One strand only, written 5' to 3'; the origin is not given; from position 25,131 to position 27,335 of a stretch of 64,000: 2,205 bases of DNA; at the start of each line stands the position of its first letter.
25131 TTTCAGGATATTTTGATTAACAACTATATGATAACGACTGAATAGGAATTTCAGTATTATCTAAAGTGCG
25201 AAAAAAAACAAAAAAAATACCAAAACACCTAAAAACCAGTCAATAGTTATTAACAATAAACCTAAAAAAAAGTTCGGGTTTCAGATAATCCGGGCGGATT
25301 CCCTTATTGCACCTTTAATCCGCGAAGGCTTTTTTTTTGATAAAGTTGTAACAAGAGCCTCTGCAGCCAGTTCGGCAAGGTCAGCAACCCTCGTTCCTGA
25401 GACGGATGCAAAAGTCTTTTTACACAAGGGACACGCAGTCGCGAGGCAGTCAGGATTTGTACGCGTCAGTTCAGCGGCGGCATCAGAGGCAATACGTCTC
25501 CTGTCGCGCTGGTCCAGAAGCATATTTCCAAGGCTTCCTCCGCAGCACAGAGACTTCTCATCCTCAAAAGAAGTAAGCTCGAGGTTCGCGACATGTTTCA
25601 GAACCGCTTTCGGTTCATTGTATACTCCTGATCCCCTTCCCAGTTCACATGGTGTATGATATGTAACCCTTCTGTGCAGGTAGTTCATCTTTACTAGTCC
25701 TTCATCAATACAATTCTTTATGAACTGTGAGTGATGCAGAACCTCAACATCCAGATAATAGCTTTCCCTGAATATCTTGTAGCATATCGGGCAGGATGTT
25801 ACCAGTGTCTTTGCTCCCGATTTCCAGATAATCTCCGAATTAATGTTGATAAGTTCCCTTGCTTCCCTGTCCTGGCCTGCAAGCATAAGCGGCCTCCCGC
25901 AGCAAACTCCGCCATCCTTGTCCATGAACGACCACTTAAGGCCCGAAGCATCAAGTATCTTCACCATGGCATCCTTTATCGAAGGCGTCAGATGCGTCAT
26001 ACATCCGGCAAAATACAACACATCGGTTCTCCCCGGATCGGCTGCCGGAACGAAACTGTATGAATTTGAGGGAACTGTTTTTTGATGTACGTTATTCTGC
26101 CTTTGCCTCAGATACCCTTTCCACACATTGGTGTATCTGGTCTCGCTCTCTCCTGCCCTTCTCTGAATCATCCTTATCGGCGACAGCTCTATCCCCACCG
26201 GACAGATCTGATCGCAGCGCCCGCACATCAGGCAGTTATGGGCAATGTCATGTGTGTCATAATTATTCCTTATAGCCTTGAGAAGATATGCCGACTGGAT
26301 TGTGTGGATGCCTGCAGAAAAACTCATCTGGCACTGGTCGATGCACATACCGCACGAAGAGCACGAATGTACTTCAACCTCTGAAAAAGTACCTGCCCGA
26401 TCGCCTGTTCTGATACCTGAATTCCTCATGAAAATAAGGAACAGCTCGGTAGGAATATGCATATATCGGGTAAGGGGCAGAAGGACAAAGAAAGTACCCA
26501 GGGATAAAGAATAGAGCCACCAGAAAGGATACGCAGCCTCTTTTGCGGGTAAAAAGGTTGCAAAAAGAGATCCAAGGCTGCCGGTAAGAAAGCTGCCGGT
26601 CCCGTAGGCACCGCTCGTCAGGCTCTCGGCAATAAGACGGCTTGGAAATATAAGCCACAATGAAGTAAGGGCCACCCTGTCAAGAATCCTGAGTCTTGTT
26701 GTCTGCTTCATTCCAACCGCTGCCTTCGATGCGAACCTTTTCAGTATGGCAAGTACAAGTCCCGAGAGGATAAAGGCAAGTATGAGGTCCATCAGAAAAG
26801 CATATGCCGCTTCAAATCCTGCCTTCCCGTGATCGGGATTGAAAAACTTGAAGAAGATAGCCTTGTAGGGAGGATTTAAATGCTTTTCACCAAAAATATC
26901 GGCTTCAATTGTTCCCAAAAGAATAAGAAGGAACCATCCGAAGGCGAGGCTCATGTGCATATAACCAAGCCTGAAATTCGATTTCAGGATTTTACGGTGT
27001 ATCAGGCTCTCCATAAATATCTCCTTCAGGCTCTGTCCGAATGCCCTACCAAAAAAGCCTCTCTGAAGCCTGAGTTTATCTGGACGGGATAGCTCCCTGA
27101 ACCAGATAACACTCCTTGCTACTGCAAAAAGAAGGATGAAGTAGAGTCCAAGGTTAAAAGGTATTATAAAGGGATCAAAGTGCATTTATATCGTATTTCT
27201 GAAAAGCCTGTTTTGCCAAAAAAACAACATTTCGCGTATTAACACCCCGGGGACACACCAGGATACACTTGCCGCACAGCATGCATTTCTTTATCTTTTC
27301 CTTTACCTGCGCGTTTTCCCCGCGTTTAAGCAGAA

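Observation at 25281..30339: Five-gene Hdr-like operon with sHdr-type gene order but a membrane-anchored terminal subunit and no recognisable thiol or sulfur-carrier partner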

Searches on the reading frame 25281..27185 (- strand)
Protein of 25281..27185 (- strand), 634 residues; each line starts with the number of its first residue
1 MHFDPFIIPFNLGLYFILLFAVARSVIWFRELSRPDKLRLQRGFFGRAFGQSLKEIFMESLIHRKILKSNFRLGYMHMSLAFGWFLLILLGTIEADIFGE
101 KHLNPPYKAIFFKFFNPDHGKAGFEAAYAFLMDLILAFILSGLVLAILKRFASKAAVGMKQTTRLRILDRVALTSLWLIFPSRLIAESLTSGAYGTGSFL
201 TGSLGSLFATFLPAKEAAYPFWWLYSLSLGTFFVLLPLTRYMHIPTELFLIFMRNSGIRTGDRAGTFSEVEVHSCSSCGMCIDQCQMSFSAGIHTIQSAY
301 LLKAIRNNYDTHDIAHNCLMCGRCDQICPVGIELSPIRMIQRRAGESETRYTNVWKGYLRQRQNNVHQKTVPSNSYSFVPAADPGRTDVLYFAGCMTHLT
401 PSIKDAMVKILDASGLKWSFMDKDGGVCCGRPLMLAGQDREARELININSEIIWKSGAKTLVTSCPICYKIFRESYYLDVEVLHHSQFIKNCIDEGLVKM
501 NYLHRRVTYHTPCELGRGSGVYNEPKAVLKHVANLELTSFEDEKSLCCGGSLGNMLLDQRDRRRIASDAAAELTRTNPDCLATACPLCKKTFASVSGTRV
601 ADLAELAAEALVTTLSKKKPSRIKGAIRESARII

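Call 3: search_protein_families(library=pfam, proteins=[window:25281-27185:-], max_evalue=0.01)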
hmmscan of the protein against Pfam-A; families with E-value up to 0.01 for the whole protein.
window:25281-27185:- (634 aa): 6 families
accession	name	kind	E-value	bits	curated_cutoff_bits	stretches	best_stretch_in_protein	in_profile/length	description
PF02754.22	CCG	-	2.8e-25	88.7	20.6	2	507-592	1-84/85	Cysteine-rich domain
PF13183.11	Fer4_8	-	6.1e-09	36.7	27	1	271-332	1-68/68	4Fe-4S dicluster domain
PF13534.11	Fer4_17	-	1.3e-05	26.1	22.2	1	274-332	1-60/61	4Fe-4S dicluster domain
PF12838.12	Fer4_7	-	0.0001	23.1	27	1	275-332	2-52/52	4Fe-4S dicluster domain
PF13187.11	Fer4_9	-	0.00015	22.2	27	1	275-331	2-50/52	4Fe-4S dicluster domain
PF25160.1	LdpA_Fe-S-bd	-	0.00073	19.7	27.6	0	312-331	22-41/49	LdpA Fe-S cluster-binding domain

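Call 4: search_protein_families(library=ncbifam, proteins=[window:25281-27185:-], max_evalue=0.01)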
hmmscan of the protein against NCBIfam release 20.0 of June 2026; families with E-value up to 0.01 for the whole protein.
window:25281-27185:- (634 aa): 23 families
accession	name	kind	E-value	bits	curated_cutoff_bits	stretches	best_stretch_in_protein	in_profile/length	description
NF004898.0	PRK06259.1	equivalog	1e-35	123.3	385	1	271-593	132-464/488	fumarate reductase (CoM/CoB) subunit TfrB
NF045670.1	quin_L_LdhH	equivalog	7.2e-29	100.6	800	2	386-589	466-682/706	L-lactate dehydrogenase (quinone) large subunit LdhH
NF008369.0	PRK11168.1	equivalog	1.8e-21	76.5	278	1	385-611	165-399/401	anaerobic glycerol-3-phosphate dehydrogenase subunit C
NF045796.1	DsrK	equivalog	2.7e-18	65.9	400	2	462-616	281-440/453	sulfate reduction electron transfer complex DsrMKJOP subunit DsrK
NF045663.1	diclust_near_Sec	equivalog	5.7e-17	61.1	530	1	312-609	349-634/759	pyridine nucleotide-disulfide oxidoreductase/dicluster-binding protein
TIGR03379.1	glycerol3P_GlpC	equivalog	2.5e-14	52.9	279.9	1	387-600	162-385/397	anaerobic glycerol-3-phosphate dehydrogenase subunit GlpC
NF008434.0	PRK11274.1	equivalog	6.7e-14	51.6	333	1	371-611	151-407/409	glycolate oxidase subunit GlcF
NF045724.1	ferredox_TmcB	equivalog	1.3e-08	33.9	735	1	479-588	286-400/430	electron transfer complex ferredoxin TmcB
TIGR00273.1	TIGR00273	equivalog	1.5e-07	30.6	444.8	1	245-343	269-370/432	LutB/LldF family L-lactate oxidation iron-sulfur protein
TIGR03288.1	CoB_CoM_SS_B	equivalog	1.3e-06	27.9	345.15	1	390-501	3-109/290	CoB--CoM heterodisulfide reductase subunit B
TIGR02512.1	FeFe_hydrog_A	subfamily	1.7e-05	23.9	405.95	1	270-331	4-65/375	[FeFe] hydrogenase, group A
TIGR00314.1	cdhA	equivalog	1.8e-05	22.8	781.3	1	271-346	397-464/784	CO dehydrogenase/acetyl-CoA synthase complex subunit alpha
NF058577.1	FdxA_fam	equivalog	3.2e-05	24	65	1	312-331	3-22/52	4Fe-4S ferredoxin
NF045711.1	sulf_resp_HmcF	equivalog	4.2e-05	22.5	750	1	479-570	306-402/457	sulfate respiration complex iron-sulfur protein HmcF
TIGR01945.1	rnfC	subfamily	0.00018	20.2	245.95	1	255-334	346-420/435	RnfABCDGE type electron transport complex subunit C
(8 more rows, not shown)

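Call 9: find_homologous_proteins(query=window:25281-27185:-, max_evalue=1e-10)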
Query window:25281-27185:- (634 aa): 7614 proteins with E <= 1e-10 among 8000 candidates; the best 120 are listed.
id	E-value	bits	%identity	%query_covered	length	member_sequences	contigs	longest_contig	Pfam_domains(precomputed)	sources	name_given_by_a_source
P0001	0.0e+0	1383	94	100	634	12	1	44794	PF13534.12,PF02754.22,PF13183.12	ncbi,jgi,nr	ncbi:MAG: (Fe-S)-binding protein [Bacteroidales bacterium]|jgi:Fe-S oxidoreductase|nr:(Fe-S)-binding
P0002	0.0e+0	1188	78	100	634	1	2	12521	PF12838.13,PF13534.12,PF02754.22,PF13237.12,PF13183.12,PF13187.12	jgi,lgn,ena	-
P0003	0.0e+0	1188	79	100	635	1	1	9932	PF12838.13,PF13534.12,PF02754.22,PF13237.12,PF13183.12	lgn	-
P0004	0.0e+0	1186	78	100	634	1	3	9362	PF12838.13,PF13534.12,PF02754.22,PF13183.12,PF13187.12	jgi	jgi:Fe-S oxidoreductase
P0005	0.0e+0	1185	79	100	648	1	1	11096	PF13534.12,PF02754.22,PF13183.12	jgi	jgi:Fe-S oxidoreductase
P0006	0.0e+0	1185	78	100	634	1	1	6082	PF12838.13,PF13534.12,PF02754.22,PF13237.12,PF13183.12,PF13187.12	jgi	jgi:Fe-S oxidoreductase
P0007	0.0e+0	1183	80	100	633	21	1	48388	PF13534.12,PF02754.22,PF13183.12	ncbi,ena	-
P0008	0.0e+0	1181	78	100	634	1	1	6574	PF13534.12,PF02754.22,PF13183.12,PF13187.12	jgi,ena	-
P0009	0.0e+0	1180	78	100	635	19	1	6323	PF13534.12,PF02754.22,PF13183.12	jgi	jgi:Fe-S oxidoreductase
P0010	0.0e+0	1180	78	100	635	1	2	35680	PF13534.12,PF02754.22,PF13183.12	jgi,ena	jgi:Fe-S oxidoreductase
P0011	0.0e+0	1180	78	100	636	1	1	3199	PF13534.12,PF02754.22,PF13237.12,PF13183.12,PF13187.12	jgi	jgi:Fe-S oxidoreductase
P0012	0.0e+0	1180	78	100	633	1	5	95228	PF13534.12,PF02754.22,PF13183.12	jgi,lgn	jgi:Fe-S oxidoreductase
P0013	0.0e+0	1177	78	100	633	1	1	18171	PF13534.12,PF02754.22,PF13183.12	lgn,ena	-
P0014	0.0e+0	1177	78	100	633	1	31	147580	PF13534.12,PF02754.22,PF13183.12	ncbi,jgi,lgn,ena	-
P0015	0.0e+0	1177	78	100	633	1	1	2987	PF13534.12,PF02754.22,PF13183.12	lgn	-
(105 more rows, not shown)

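Call 16: search_solved_structures(query=window:25281-27185:-, max_evalue=0.001, show_alignments=1)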
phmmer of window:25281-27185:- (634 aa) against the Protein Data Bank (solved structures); distinct sequences matched with E-value up to 0.001: 3.
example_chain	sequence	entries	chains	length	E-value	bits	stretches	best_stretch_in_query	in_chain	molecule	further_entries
9ojn_A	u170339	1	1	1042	8.4e-15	57.4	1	313-606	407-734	Iron-sulfur-binding reductase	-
8rvv_B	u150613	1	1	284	0.00029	22.6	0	388-478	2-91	H(2):CoB-CoM heterodisulfide,ferredoxin reductase subunit B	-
8rvu_b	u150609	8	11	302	0.00036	22.3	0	388-478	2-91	H(2):CoB-CoM heterodisulfide,ferredoxin reductase subunit B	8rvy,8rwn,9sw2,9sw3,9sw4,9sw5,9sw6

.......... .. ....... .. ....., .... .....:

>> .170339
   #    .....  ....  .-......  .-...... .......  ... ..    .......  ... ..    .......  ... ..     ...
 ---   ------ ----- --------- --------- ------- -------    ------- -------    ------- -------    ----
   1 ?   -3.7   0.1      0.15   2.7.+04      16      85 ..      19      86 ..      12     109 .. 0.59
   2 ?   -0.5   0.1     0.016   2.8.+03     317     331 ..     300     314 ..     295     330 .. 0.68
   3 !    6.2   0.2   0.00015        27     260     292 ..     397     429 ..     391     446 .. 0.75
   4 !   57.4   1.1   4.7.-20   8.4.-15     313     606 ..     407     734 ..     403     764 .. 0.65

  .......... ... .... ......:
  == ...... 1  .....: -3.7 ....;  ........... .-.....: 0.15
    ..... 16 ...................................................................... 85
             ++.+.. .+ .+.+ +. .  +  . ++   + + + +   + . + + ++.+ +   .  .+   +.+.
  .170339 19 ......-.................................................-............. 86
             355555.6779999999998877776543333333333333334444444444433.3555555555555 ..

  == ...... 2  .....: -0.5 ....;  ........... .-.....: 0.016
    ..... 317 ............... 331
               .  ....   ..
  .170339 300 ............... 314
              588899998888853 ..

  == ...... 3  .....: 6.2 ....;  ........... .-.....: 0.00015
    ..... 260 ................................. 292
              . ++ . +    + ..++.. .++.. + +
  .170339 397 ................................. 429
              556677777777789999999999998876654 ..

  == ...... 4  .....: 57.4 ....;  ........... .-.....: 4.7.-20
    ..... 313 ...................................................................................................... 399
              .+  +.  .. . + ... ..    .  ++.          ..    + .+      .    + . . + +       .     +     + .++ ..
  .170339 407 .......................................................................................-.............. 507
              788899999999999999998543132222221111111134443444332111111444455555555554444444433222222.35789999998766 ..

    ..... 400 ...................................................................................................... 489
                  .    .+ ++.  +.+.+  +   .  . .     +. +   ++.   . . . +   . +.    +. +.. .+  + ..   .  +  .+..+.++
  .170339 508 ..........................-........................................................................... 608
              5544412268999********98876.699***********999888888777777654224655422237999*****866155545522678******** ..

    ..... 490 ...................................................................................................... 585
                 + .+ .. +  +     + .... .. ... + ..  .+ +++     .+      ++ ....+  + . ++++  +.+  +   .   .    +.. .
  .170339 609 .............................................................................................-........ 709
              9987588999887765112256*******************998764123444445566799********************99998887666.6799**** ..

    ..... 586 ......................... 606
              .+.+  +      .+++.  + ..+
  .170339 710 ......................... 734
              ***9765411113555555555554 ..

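Call 52: predict_structure(alignment_id=A2)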
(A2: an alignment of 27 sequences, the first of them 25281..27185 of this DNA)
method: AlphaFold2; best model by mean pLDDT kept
length: 634 residues; sequences in the alignment: 27
mean_pLDDT: 60.4   pTM: 0.42
mean pLDDT of the five models: 60.4, 59.8, 57.9, 54.9, 54.8
residues with pLDDT >= 90: 48; 70-90: 136; 50-70: 239; < 50: 211
segments of 3 or more residues with pLDDT < 50: 1-4, 60-64, 99-116, 118-120, 153-165, 192-205, 243-245, 259-308, 313-383, 615-634
pLDDT, mean of each block of 10 residues (from residue 1): 48 64 66 63 60 56 50 61 61 55 46 47 58 65 65 39 49 66 60 43 48 59 68 62 53 54 29 29 35 42 48 46 33 33 32 25 32 41 64 77 90 87 68 64 74 81 84 72 90 88 90 58 81 87 70 60 84 90 88 89 93 52 44 40
secondary structure, 60 per line:
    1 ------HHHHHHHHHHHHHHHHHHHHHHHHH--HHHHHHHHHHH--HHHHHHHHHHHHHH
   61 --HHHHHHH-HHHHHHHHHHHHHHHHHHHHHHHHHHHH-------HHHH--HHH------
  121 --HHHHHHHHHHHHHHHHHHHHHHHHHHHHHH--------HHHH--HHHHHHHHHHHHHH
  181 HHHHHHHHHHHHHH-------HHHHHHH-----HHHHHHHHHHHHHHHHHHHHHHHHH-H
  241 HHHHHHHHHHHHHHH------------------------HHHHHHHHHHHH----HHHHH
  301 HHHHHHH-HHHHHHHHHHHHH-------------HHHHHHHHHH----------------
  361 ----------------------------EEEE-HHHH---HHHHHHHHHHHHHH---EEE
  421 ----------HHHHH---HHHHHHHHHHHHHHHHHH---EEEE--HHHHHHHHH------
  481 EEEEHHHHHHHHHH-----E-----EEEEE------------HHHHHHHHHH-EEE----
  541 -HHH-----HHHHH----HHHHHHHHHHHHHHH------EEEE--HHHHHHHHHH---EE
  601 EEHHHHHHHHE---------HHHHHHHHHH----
elements in order: H7-31 H34-44 H47-60 H63-69 H71-98 H106-109 H123-152 H161-164 H167-194 H202-208 H214-238 H240-255 H280-291 H296-307 H309-321 H335-344 E389-392 H394-397 H401-414 E418-420 H431-435 H439-456 E460-463 H466-474 E481-484 H485-494 E506-510 H523-532 E534-536 H550-554 H559-573 E580-583 H586-595 E599-602 H603-610 H621-630

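Call 56: fold_search(model_id=the predicted structure, library=pdb)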
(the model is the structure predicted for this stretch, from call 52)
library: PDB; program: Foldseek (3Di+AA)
matches with E <= 10: 423; with E <= 0.001: 25
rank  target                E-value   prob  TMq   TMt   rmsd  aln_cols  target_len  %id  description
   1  9ojn                  1.5e-13  1.00  0.38  0.34  14.6       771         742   17  Structure of Mycobacterium smegmatis EtfD (released 2025-05-21)
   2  9a6l_A                5.7e-08  1.00  0.29  0.72   3.8       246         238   21  Integrative model of LUTA-LUTB by crosslinking MS and deep learning (released 2024-09-18)
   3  8rvy_B                9.9e-07  1.00  0.29  0.59   5.2       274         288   20  CryoEM structure of the Elp-Hdr complex of Methanothermobacter marburgensis state 1 (composite structure) (released 2025-05-14)
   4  5odc_B                1.9e-06  1.00  0.29  0.59   4.2       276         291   18  Heterodisulfide reductase / [NiFe]-hydrogenase complex from Methanothermococcus thermolithotrophicus at 2.3 A resoluti (released 2017-08-30)
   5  8rwn_B                2.3e-06  1.00  0.29  0.62   4.9       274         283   20  CryoEM structure of the Hdr(ABC)2 subunits of the Elp-Hdr complex of Methanothermobacter marburgensis (released 2025-05-14)
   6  8rvu_B                2.8e-06  1.00  0.29  0.61   4.9       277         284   20  CryoEM structure of the Elp-Hdr complex of Methanothermobacter marburgensis state 2 (composite structure) (released 2025-05-14)
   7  8rvy_b                7.2e-06  1.00  0.28  0.58   5.2       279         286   19  CryoEM structure of the Elp-Hdr complex of Methanothermobacter marburgensis state 1 (composite structure) (released 2025-05-14)
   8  5hj7_B                2.6e-05  1.00  0.19  0.38  11.4       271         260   15  Glutamate Racemase Mycobacterium tuberculosis (MurI) with bound D-glutamate, 2.3 Angstrom resolution, X-ray diffractio (released 2016-05-25)
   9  7bkb_B                3.1e-05  1.00  0.29  0.59   4.1       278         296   16  Formate dehydrogenase - heterodisulfide reductase - formylmethanofuran dehydrogenase complex from Methanospirillum hun (released 2021-09-29)
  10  3ojc_A                6.3e-05  1.00  0.21  0.44   8.2       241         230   13  Crystal structure of a putative Asp/Glu Racemase from Yersinia pestis (released 2010-09-15)
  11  3s81_B                6.9e-05  1.00  0.21  0.43   7.8       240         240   12  Crystal Structure of Putative Aspartate Racemase from Salmonella Typhimurium (released 2011-06-15)
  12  3s7z_B                7.2e-05  1.00  0.21  0.44   7.6       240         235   12  Crystal Structure of Putative Aspartate Racemase from Salmonella Typhimurium Complexed with Succinate (released 2011-10-05)
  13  5hj7_A                7.5e-05  1.00  0.19  0.38  11.5       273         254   15  Glutamate Racemase Mycobacterium tuberculosis (MurI) with bound D-glutamate, 2.3 Angstrom resolution, X-ray diffractio (released 2016-05-25)
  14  3s81_C                8.6e-05  1.00  0.22  0.44   7.8       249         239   12  Crystal Structure of Putative Aspartate Racemase from Salmonella Typhimurium (released 2011-06-15)
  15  5evc_A                9.9e-05  1.00  0.21  0.44   8.0       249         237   11  Crystal structure of putative aspartate racemase from Salmonella Typhimurium complexed with sulfate and potassium (released 2015-12-02)
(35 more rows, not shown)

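Call 84: predict_structure(alignment_id=A4)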
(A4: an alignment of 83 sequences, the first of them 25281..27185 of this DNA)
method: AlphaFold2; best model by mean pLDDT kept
length: 634 residues; sequences in the alignment: 83
mean_pLDDT: 87.9   pTM: 0.83
mean pLDDT of the five models: 87.9, 87.8, 87.3, 86.3, 85.2
residues with pLDDT >= 90: 451; 70-90: 116; 50-70: 27; < 50: 40
segments of 3 or more residues with pLDDT < 50: 353-373, 617-634
pLDDT, mean of each block of 10 residues (from residue 1): 88 96 93 92 91 95 93 94 95 86 82 85 85 97 92 76 88 95 97 93 95 94 98 95 94 94 88 93 92 91 91 90 92 92 65 45 40 58 81 93 97 95 85 84 89 92 96 90 98 96 97 94 97 96 93 84 96 97 97 97 98 61 42 37
secondary structure, 60 per line:
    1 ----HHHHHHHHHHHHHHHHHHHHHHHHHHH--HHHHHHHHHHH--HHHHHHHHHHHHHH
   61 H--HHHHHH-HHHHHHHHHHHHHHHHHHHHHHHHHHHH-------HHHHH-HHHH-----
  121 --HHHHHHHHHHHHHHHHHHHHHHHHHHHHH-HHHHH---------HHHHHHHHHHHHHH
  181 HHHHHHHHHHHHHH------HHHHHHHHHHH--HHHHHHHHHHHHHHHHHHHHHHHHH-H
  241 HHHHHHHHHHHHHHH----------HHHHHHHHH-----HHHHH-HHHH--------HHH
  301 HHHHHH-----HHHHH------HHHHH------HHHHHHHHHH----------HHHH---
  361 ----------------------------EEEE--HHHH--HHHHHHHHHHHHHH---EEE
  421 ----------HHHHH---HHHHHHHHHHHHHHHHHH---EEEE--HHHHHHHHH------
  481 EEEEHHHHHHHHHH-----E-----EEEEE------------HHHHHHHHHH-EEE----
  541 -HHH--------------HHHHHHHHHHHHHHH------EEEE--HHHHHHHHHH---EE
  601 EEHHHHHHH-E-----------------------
elements in order: H5-31 H34-44 H47-61 H64-69 H71-98 H106-110 H112-115 H123-151 H153-157 H167-194 H201-211 H214-238 H240-255 H266-274 H280-284 H286-289 H298-306 H312-316 H323-327 H334-343 H354-357 E389-392 H395-398 H401-414 E418-420 H431-435 H439-456 E460-463 H466-474 E481-484 H485-494 E506-510 H523-532 E534-536 H559-573 E580-583 H586-595 E599-602 H603-609

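Call 86: fold_search(model_id=the predicted structure, library=pdb)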
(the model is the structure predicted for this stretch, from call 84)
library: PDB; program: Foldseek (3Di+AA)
matches with E <= 10: 237; with E <= 0.001: 10
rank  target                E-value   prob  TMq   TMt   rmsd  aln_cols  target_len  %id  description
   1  9ojn                  2.8e-19  1.00  0.65  0.57  10.8       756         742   17  Structure of Mycobacterium smegmatis EtfD (released 2025-05-21)
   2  9a6l_A                8.2e-07  1.00  0.30  0.75   3.6       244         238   20  Integrative model of LUTA-LUTB by crosslinking MS and deep learning (released 2024-09-18)
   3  8rvy_B                6.9e-06  1.00  0.28  0.59   4.8       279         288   19  CryoEM structure of the Elp-Hdr complex of Methanothermobacter marburgensis state 1 (composite structure) (released 2025-05-14)
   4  8rwn_B                8.8e-06  1.00  0.29  0.59   5.1       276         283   20  CryoEM structure of the Hdr(ABC)2 subunits of the Elp-Hdr complex of Methanothermobacter marburgensis (released 2025-05-14)
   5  5odc_B                1.4e-05  1.00  0.29  0.59   4.2       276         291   17  Heterodisulfide reductase / [NiFe]-hydrogenase complex from Methanothermococcus thermolithotrophicus at 2.3 A resoluti (released 2017-08-30)
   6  8rvu_B                3.1e-05  1.00  0.27  0.56   5.4       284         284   17  CryoEM structure of the Elp-Hdr complex of Methanothermobacter marburgensis state 2 (composite structure) (released 2025-05-14)
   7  8rvy_b                9.0e-05  1.00  0.28  0.58   5.1       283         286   19  CryoEM structure of the Elp-Hdr complex of Methanothermobacter marburgensis state 1 (composite structure) (released 2025-05-14)
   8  7bkb_B                1.5e-04  1.00  0.28  0.57   4.3       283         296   16  Formate dehydrogenase - heterodisulfide reductase - formylmethanofuran dehydrogenase complex from Methanospirillum hun (released 2021-09-29)
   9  5hj7_A                4.0e-04  1.00  0.19  0.38   8.5       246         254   14  Glutamate Racemase Mycobacterium tuberculosis (MurI) with bound D-glutamate, 2.3 Angstrom resolution, X-ray diffractio (released 2016-05-25)
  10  5hj7_B                5.6e-04  1.00  0.20  0.38   8.6       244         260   16  Glutamate Racemase Mycobacterium tuberculosis (MurI) with bound D-glutamate, 2.3 Angstrom resolution, X-ray diffractio (released 2016-05-25)
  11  3s7z_B                1.5e-03  1.00  0.21  0.43   7.6       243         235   13  Crystal Structure of Putative Aspartate Racemase from Salmonella Typhimurium Complexed with Succinate (released 2011-10-05)
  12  2dx7_A                1.8e-03  1.00  0.21  0.44   7.8       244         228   13  Crystal structure of Pyrococcus horikoshii OT3 aspartate racemase complex with citric acid (released 2007-08-28)
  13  3s81_C                2.1e-03  1.00  0.21  0.42   7.7       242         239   13  Crystal Structure of Putative Aspartate Racemase from Salmonella Typhimurium (released 2011-06-15)
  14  3s81_B                2.4e-03  1.00  0.21  0.43   7.7       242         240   13  Crystal Structure of Putative Aspartate Racemase from Salmonella Typhimurium (released 2011-06-15)
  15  2gzm_A                2.5e-03  1.00  0.19  0.37   8.5       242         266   14  Crystal Structure of the Glutamate Racemase from Bacillus anthracis (released 2007-05-29)
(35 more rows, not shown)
